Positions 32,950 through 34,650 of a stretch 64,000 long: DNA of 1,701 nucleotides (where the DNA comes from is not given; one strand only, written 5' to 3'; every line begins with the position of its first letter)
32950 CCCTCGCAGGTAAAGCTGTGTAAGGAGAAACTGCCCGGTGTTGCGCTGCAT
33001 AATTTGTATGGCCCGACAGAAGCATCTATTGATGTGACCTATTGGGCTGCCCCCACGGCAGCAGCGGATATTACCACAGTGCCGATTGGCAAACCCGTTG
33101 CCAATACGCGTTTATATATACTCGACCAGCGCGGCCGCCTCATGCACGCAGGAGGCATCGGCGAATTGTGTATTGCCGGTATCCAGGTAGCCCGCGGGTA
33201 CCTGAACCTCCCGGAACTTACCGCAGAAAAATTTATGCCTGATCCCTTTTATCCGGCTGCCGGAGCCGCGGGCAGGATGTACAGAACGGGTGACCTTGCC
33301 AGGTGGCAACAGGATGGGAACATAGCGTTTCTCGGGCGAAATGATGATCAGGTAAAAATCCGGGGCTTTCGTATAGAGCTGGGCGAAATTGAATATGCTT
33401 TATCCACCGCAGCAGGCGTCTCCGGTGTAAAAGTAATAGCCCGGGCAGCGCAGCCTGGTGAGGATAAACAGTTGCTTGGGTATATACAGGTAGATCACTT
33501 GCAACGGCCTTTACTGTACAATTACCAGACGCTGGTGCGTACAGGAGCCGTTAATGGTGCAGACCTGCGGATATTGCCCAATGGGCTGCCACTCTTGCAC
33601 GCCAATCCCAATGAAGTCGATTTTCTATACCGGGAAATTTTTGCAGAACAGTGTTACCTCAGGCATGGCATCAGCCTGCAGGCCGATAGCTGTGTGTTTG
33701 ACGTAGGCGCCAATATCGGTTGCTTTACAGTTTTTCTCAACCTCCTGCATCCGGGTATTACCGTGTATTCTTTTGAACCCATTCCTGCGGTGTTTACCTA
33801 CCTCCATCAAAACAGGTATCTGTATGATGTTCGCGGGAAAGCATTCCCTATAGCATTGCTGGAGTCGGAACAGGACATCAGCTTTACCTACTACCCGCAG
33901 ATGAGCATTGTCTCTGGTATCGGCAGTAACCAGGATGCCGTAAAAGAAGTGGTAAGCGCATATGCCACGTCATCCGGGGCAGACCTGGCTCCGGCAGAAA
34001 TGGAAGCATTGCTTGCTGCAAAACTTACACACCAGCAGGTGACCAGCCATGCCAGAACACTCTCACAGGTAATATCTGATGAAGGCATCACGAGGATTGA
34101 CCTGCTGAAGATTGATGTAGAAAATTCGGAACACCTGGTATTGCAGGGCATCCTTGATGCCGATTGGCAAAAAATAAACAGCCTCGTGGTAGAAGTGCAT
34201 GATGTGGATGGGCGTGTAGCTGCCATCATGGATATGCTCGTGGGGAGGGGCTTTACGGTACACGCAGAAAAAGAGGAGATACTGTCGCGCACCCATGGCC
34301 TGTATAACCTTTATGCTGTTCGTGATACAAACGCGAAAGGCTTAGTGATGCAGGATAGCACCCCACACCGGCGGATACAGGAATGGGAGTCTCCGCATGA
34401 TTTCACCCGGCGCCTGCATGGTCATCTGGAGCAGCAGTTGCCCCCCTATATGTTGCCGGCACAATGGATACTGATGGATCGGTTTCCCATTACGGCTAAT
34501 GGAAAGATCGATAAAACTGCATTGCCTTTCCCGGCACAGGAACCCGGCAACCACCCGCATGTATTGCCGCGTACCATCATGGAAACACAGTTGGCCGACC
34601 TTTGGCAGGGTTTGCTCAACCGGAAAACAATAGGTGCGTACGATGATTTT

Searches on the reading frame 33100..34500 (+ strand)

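Call 29: search_protein_families(library=pfam, proteins=[window:33100-34500:+], max_evalue=0.001)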
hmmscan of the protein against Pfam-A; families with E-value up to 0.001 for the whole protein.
window:33100-34500:+ (467 aa): 2 families
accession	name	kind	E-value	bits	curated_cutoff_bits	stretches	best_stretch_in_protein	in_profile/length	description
PF05050.19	Methyltransf_21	-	1.3e-15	58.3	22.7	1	201-385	1-171/173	Methyltransferase FkbM domain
PF00501.34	AMP-binding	-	1.5e-06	27.7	29.9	1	2-35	350-384/384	AMP-binding enzyme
